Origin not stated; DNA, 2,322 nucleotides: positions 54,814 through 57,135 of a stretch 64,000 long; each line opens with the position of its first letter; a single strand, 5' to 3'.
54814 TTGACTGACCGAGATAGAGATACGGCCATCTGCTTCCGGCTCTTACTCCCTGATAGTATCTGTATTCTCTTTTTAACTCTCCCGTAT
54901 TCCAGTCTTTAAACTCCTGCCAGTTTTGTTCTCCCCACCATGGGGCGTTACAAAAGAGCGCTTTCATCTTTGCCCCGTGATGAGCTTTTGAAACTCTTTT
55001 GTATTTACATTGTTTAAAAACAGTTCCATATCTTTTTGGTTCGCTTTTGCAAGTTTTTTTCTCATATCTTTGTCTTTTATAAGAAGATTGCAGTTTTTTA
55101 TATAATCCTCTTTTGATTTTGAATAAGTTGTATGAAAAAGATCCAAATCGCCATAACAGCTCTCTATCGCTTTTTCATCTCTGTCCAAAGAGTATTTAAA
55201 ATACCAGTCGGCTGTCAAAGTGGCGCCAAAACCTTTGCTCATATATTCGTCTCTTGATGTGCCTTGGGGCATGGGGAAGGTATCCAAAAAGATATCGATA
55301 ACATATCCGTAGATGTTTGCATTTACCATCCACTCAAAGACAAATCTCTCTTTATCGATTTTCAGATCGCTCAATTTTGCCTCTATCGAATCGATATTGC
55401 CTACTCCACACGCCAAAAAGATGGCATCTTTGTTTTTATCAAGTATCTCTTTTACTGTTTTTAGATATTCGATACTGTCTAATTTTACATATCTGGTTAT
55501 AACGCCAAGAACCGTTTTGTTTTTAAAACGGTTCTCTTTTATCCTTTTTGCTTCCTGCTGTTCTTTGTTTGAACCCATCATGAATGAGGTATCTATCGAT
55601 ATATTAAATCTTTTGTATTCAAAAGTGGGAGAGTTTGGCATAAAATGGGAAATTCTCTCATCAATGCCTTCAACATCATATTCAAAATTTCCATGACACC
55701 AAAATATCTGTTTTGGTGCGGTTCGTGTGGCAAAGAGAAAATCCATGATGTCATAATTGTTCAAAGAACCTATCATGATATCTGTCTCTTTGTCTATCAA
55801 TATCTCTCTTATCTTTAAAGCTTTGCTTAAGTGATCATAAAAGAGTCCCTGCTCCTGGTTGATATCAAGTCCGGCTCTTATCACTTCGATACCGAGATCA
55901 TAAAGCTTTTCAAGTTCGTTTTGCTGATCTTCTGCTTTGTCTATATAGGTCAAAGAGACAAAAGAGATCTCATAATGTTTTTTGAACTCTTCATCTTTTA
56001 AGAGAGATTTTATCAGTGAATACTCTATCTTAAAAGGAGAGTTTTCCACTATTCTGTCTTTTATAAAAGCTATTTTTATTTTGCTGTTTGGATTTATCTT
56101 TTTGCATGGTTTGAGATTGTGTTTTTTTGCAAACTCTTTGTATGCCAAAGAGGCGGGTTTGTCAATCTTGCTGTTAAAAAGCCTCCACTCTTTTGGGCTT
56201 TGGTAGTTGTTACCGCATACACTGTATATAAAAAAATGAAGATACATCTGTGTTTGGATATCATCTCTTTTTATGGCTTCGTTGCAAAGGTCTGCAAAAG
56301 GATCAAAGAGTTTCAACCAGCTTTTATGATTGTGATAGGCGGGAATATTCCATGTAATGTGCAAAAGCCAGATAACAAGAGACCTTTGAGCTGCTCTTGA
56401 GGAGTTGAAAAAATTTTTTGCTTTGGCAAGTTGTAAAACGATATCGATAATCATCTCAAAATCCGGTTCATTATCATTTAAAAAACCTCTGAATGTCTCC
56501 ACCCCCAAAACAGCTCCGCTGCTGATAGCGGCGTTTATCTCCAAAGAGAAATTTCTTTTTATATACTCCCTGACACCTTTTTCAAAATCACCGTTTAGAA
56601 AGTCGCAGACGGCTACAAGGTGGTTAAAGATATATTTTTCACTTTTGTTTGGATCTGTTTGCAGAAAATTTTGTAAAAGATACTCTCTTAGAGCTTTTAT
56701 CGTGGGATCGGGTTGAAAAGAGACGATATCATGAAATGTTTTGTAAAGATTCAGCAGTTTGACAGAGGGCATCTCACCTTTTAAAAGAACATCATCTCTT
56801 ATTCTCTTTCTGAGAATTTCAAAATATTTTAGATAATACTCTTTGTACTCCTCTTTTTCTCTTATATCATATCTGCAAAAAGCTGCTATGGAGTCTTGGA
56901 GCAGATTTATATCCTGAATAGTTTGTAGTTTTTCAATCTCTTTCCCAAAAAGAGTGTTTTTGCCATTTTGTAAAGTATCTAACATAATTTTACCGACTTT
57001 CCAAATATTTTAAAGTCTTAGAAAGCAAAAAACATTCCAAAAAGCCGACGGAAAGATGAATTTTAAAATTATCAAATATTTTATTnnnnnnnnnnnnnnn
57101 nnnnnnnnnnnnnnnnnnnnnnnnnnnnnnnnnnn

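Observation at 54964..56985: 673-aa protein: helical-repeat N-domain plus GT41-like catalytic half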

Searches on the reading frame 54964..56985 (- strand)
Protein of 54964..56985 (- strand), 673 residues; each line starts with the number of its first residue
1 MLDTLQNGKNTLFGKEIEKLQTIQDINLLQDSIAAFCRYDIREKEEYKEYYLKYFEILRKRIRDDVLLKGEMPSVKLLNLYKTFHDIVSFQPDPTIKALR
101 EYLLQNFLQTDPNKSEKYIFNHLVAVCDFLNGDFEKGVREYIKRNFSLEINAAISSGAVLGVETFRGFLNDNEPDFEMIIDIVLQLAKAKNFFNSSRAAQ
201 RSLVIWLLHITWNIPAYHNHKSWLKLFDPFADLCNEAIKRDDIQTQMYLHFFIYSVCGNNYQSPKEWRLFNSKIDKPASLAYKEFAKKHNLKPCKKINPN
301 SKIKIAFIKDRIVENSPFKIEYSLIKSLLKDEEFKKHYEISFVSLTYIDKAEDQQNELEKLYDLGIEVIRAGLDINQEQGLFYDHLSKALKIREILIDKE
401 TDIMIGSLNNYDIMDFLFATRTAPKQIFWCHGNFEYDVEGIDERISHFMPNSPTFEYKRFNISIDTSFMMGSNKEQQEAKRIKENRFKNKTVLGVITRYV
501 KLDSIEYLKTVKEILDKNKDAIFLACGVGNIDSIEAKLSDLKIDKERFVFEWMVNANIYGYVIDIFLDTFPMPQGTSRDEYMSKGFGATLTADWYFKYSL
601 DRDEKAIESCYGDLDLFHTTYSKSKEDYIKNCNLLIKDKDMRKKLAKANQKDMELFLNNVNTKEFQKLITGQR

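Call 4: search_protein_families(library=pfam, proteins=[window:54964-56985:-], max_evalue=10)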
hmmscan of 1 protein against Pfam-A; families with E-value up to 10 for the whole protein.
window:54964-56985:- (673 aa): 2 families
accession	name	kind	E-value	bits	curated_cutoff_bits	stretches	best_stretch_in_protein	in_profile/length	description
PF13433.12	Peripla_BP_5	-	0.13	11.8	27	1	465-523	134-193/363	Periplasmic binding protein domain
PF09060.15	L27_N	-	0.2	12.1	25.4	0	649-667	21-39/48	L27_N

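Call 5: search_protein_families(library=ncbifam, proteins=[window:54964-56985:-], max_evalue=10)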
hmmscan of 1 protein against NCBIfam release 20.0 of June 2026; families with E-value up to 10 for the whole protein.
window:54964-56985:- (673 aa): 2 families
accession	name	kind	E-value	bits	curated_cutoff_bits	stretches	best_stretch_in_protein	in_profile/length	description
NF002958.0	PRK03620.1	subfamily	0.13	11.1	278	1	500-536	26-62/307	5-dehydro-4-deoxyglucarate dehydratase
TIGR03249.1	KdgD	equivalog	0.16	11.1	373.95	1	500-536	24-60/299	5-dehydro-4-deoxyglucarate dehydratase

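Call 6: search_solved_structures(query=window:54964-56985:-, max_evalue=10, show_alignments=3)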
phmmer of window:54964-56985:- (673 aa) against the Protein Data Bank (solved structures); distinct sequences matched with E-value up to 10: 1.
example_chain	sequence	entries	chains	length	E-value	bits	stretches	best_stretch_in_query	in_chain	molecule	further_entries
9y42_b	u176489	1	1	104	1.3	10.8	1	259-321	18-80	60S ribosomal protein L29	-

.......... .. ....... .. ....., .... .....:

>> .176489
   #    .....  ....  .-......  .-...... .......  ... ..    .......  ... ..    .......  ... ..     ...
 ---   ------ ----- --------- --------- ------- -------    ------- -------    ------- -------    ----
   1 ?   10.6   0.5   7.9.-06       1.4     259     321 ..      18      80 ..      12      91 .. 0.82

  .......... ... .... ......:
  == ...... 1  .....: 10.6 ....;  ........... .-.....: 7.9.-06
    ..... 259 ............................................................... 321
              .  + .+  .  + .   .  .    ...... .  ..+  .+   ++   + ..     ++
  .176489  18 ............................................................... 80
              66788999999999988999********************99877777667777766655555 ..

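Call 8: find_homologous_proteins(query=window:54964-56985:-, max_evalue=0.001)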
Query window:54964-56985:- (673 aa): 35 proteins with E <= 0.001 among 8000 candidates.
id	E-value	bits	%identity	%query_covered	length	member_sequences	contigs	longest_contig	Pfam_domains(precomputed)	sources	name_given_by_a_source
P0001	0.0e+0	1527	100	100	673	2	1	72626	-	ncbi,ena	-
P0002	1.0e-113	399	41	81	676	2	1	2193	-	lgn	-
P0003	6.2e-107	377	36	90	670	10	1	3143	-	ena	-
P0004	1.2e-104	369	38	79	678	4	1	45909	-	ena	-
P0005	2.4e-104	368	37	83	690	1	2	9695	-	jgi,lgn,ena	-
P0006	5.9e-104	367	35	86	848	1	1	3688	-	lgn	-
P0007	6.1e-104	367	36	85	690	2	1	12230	-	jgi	-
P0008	5.9e-97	344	36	78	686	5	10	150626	-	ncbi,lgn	-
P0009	1.5e-96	343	36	79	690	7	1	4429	-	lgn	-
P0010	1.6e-96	343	35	90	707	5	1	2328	-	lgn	-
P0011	4.9e-96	341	35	80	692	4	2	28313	-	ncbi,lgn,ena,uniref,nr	ncbi:hypothetical protein [uncultured Helicobacter sp.]|uniref:hypothetical protein n=1 Tax=uncultur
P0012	1.0e-94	337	38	70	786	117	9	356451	-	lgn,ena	-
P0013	4.7e-94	334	35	81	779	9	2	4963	-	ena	-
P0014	3.2e-93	332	34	84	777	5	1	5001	-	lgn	-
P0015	1.6e-92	329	34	85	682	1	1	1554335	-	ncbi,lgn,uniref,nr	ncbi:hypothetical protein MKD52_03175 [Helicobacter sp. CaF467b]|uniref:hypothetical protein n=1 Tax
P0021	3.9e-90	321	36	79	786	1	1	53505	PF00534.27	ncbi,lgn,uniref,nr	ncbi:glycosyltransferase family protein [Helicobacter mesocricetorum]|uniref:hypothetical protein n=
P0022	4.6e-90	321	34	79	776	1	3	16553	-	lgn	-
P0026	1.0e-86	310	34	81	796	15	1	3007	-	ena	-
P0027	1.0e-86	310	33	85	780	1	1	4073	-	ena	-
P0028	3.9e-86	308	33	79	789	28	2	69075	-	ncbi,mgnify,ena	mgnify:FL=1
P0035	5.2e-55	205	30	74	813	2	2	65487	PF00534.27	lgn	-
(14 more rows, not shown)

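Call 10: search_solved_structures(query=A1, max_evalue=10, show_alignments=4)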
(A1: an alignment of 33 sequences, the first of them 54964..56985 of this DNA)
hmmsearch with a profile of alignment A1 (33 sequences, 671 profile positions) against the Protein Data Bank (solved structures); distinct sequences matched with E-value up to 10: 1.
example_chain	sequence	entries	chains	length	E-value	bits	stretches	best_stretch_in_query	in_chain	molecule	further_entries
5a01_A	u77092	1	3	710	0.053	15.4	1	387-421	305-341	O-GLYCOSYLTRANSFERASE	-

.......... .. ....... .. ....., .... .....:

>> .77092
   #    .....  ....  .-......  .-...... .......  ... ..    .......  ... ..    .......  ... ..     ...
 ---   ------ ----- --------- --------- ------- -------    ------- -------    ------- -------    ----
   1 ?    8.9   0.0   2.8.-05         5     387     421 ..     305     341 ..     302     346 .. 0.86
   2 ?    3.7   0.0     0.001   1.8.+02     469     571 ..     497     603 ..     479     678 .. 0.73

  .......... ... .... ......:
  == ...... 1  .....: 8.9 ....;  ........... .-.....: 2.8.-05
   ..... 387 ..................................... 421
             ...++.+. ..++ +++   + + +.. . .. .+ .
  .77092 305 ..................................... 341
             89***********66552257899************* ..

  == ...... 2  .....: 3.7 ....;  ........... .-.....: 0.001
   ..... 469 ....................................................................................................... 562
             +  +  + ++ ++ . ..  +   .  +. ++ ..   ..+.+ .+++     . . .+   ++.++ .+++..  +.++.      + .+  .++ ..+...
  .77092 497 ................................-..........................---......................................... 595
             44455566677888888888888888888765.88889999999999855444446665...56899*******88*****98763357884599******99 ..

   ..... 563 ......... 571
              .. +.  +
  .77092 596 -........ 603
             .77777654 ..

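Call 13: list_cluster_members(proteins=[P0001, P0021, P0015])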
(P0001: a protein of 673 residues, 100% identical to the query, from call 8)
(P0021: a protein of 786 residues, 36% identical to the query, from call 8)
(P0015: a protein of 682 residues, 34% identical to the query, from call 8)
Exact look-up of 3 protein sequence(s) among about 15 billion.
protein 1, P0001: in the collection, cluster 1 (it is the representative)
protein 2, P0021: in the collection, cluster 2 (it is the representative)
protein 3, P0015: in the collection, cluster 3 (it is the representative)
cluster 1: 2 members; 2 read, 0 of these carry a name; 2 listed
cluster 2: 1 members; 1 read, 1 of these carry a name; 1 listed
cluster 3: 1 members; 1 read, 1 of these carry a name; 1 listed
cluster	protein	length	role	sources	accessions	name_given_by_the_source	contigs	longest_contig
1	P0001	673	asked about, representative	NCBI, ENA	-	-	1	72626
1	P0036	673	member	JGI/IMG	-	-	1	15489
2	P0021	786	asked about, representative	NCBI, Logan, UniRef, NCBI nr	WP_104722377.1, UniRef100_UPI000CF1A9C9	glycosyltransferase family protein [Helicobacter mesocricetorum] | hypothetical protein n=1 Tax=Helicobacter mesocricetorum TaxID=87012 RepID=UPI000CF1A9C9 | hypothetical protein [Helicobacter mesocricetorum]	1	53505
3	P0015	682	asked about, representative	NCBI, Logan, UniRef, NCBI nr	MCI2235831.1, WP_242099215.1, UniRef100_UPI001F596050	hypothetical protein MKD52_03175 [Helicobacter sp. CaF467b] | hypothetical protein n=1 Tax=Helicobacter sp. CaF467b TaxID=2919923 RepID=UPI001F596050 | hypothetical protein [Helicobacter sp. CaF467b]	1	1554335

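Call 20: search_dna_similar(query=window:54964-56985:-, collection=plasmids, mode=protein, max_rows=10)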
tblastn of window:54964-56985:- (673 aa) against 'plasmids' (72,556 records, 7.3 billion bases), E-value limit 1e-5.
No match.

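Call 21: find_related_loci(query=A1, collection=genome_contigs, flank=10000)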
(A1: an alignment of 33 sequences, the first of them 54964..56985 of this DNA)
Query A1 (673 aa) in genome_contigs; peptide patterns used: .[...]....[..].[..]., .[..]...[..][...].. (x = any residue, [..] = any of these).
75 stretches matched a pattern; 64 encode a relative of the query (tblastn E <= 1e-3); 64 distinct loci.
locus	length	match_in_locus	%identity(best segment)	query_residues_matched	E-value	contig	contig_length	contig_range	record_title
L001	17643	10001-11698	37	67-650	1e-113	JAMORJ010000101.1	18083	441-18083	MAG: Nautiliaceae bacterium isolate 4561-380_metabat2_scaf2bin.005 4561-380_scaffold_650_c1, whole genome shotgun sequen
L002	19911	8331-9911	38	56-591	4e-109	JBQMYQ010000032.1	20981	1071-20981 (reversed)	MAG: Wolinella sp. isolate A6_bin.9 NODE_728_length_20981_cov_6.366816, whole genome shotgun sequence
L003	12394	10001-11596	38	55-585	2e-108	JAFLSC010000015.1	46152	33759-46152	MAG: Helicobacter sp. isolate HAN017 Seq15, whole genome shotgun sequence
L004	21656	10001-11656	37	56-617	6e-107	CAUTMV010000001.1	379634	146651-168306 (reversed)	MAG TPA_asm: uncultured Wolinella sp. isolate ERR10228860_bin.50_MetaWRAP_v1.3_MAG genome assembly, contig: ERZ21659623.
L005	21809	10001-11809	34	57-647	1e-101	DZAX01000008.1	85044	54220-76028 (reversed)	MAG TPA_asm: Helicobacter cetorum isolate SulCav_PC08_66_41_1877 SulCav_PC08-66_72_length_85044_cov_1226.111544, whole g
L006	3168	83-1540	36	93-585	2e-102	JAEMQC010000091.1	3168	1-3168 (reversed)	MAG: Campylobacteraceae bacterium isolate 2016_B01_C_14 c_000000002932, whole genome shotgun sequence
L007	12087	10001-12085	34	57-584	2e-99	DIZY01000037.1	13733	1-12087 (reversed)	MAG TPA_asm: Helicobacteraceae bacterium UBA6016 UBA6016_contig_1516, whole genome shotgun sequence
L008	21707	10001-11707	36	17-584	3e-99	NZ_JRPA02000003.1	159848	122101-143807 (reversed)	Helicobacter sp. MIT 05-5294 NODE_3_length_159848_cov_71.2099, whole genome shotgun sequence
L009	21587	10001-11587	36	57-584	1e-98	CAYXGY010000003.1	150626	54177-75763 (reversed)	MAG TPA_asm: uncultured Helicobacter sp. isolate SRP199465_co2_841 genome assembly, contig: NODE_100_length_150626_cov_3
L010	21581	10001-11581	37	56-585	1e-98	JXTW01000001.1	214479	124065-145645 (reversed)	Helicobacter anseris strain 2013ZJHSD2 Scaffold1, whole genome shotgun sequence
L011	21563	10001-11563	34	58-585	1e-98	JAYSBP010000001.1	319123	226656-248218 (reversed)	MAG: Campylobacterales bacterium isolate XM6_XAHMGE1bin.24 NODE_19_length_319123_cov_2.892560, whole genome shotgun sequ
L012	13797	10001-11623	35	52-591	5e-98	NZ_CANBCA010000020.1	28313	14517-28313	MAG: uncultured Helicobacter sp. isolate SRR15322610_bin.1_metawrap_v1.3_MAG NODE.675_length_28313_cov_16_178498, whole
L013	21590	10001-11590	37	57-585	8e-98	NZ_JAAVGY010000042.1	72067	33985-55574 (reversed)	MAG: Helicobacter sp. isolate Mgla_MAG_31-bin_15 c_000000118371, whole genome shotgun sequence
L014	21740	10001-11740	34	12-591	2e-96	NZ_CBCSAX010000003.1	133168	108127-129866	Helicobacter ganmani strain CIP106846T isolate CIP106846T NODE_0003, whole genome shotgun sequence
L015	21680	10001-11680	34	52-610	7e-96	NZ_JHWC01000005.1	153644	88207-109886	Helicobacter rodentium ATCC 700285 BS85DRAFT_scaffold00005.5_C, whole genome shotgun sequence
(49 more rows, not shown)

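Call 22: predict_structure(alignment_id=A1)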
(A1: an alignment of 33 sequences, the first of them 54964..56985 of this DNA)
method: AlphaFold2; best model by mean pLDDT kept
length: 673 residues; sequences in the alignment: 33
mean_pLDDT: 83.7   pTM: 0.84
mean pLDDT of the five models: 83.7, 82.5, 82.4, 81.4, 81.2
residues with pLDDT >= 90: 308; 70-90: 273; 50-70: 53; < 50: 39
segments of 3 or more residues with pLDDT < 50: 1-6, 591-620
pLDDT, mean of each block of 10 residues (from residue 1): 47 79 84 72 74 89 89 86 83 93 83 77 93 93 87 60 86 92 95 90 90 85 94 97 96 90 88 97 97 90 95 89 94 95 84 91 96 81 89 95 93 96 96 90 89 84 83 91 94 75 80 94 82 86 92 85 80 63 66 36 38 39 75 86 77 73 88 64
secondary structure, 60 per line:
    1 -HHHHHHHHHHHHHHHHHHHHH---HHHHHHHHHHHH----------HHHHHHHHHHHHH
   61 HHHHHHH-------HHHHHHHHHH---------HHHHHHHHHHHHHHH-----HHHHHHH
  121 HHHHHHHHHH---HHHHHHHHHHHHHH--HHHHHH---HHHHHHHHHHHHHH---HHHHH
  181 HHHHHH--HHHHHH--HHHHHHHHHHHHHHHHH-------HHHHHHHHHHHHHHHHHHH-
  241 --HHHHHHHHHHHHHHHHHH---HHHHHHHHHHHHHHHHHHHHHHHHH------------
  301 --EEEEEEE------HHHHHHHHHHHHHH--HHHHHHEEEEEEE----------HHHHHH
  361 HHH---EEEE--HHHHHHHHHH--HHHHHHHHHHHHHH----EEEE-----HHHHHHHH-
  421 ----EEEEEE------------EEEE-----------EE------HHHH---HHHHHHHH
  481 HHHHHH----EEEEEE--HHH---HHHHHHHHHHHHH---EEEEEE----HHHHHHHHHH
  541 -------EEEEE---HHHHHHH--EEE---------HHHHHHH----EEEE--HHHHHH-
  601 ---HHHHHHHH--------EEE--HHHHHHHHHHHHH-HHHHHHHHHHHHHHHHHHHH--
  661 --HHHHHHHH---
elements in order: H2-22 H26-37 H48-67 H75-84 H94-108 H114-130 H134-147 H150-155 H159-172 H176-186 H189-194 H197-213 H221-239 H243-260 H264-288 E303-309 H316-329 H332-337 E338-344 H355-363 E367-370 H373-382 H385-398 E403-406 H412-419 E425-430 E443-446 H466-469 H473-486 E491-496 H505-517 E521-526 H531-540 E548-552 H556-562 E565-567 H577-583 E588-591 H594-599 H604-611 E620-622 H625-637 H639-658 H663-670

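Call 24: search_protein_representatives(alignment_id=A1)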
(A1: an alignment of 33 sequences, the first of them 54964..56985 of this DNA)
Query: 33 sequences, 671 profile positions. Proteins with E-value up to 0.001 (for the whole library): 1179; up to 1e-10: 662; up to 1e-30: 238. The best 150 are listed.
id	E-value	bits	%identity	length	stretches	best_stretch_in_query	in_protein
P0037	3.0e-293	991.1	-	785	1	4-651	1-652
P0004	2.8e-278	941.6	-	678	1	8-669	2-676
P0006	1.1e-245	833.9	-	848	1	4-650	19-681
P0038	2.4e-232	789.9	-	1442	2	5-669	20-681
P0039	1.8e-227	773.7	-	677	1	5-638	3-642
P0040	7.7e-227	771.7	-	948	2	10-612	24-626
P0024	1.8e-223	760.6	-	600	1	5-580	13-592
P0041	4.0e-218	742.9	-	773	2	12-600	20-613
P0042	1.0e-213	728.3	-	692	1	14-670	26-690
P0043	9.6e-213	725.1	-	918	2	5-612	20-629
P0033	1.7e-206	704.5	-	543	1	241-654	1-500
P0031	5.0e-205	699.6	-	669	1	11-670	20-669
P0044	6.7e-199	679.3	-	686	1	4-629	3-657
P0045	8.5e-198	675.7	-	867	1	15-580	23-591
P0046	1.6e-196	671.5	-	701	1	5-639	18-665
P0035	2.0e-170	585.2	-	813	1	49-654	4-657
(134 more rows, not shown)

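Call 25: fold_search(model_id=the predicted structure, library=pdb)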
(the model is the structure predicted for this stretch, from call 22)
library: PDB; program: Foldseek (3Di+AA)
matches with E <= 10: 1239; with E <= 0.001: 211
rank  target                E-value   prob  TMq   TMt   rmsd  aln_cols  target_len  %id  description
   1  8dtg_A                2.0e-15  1.00  0.41  0.35  19.1       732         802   15  Cryo-EM structure of Arabidopsis SPY alternative conformation 1 (released 2023-03-08)
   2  8dtf_A                2.2e-15  1.00  0.43  0.37  19.1       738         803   15  Cryo-EM structure of the full length Arabidopsis SPY with complete TPRs (released 2023-03-08)
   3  7y4i_B                2.2e-14  1.00  0.42  0.36  18.3       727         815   14  Crystal structure of SPINDLY in complex with GDP (released 2022-12-07)
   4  7y4i_A                2.9e-14  1.00  0.43  0.37  19.5       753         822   14  Crystal structure of SPINDLY in complex with GDP (released 2022-12-07)
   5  8dth_A                4.0e-14  1.00  0.40  0.37  21.4       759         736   13  Cryo-EM structure of Arabidopsis SPY alternative conformation 2 (released 2023-03-08)
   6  8dtg_B                8.7e-14  1.00  0.43  0.40  19.5       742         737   15  Cryo-EM structure of Arabidopsis SPY alternative conformation 1 (released 2023-03-08)
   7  2xgo_B                1.1e-13  1.00  0.47  0.57   9.1       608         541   13  XcOGT in complex with UDP-S-GlcNAc (released 2010-08-25)
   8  5djs_A                1.7e-13  1.00  0.44  0.54  10.3       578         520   13  Thermobaculum terrenum O-GlcNAc transferase mutant - K341M (released 2015-10-28)
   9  2vsn_A                5.3e-13  1.00  0.44  0.54  12.1       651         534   14  Structure and topological arrangement of an O-GlcNAc transferase homolog: insight into molecular control of intracellu (released 2008-06-10)
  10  2vsn_B                8.2e-13  1.00  0.47  0.58   9.4       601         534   14  Structure and topological arrangement of an O-GlcNAc transferase homolog: insight into molecular control of intracellu (released 2008-06-10)
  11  2vsy_A                1.1e-12  1.00  0.46  0.55  11.4       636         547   13  Xanthomonas campestris putative OGT (XCC0866), apostructure (released 2008-11-18)
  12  8fe6_A                1.3e-12  1.00  0.42  0.41  17.4       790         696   11  Crystal structure of human O-GlcNAc transferase (OGT) in complex with an exosite-binding peptide and UDP-GlcNAc (released 2023-08-09)
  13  2xgm_B                2.0e-12  1.00  0.45  0.53  10.8       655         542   13  Substrate and product analogues as human O-GlcNAc transferase inhibitors. (released 2010-08-25)
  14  2xgm_A                2.7e-12  1.00  0.45  0.56   8.4       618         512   12  Substrate and product analogues as human O-GlcNAc transferase inhibitors. (released 2010-08-25)
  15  8fe7_A                3.6e-12  1.00  0.43  0.42  16.7       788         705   11  Crystal structure of human O-GlcNAc transferase (OGT) in complex with an exosite-binding peptide (SMG9) and UDP-GlcNAc (released 2023-08-09)
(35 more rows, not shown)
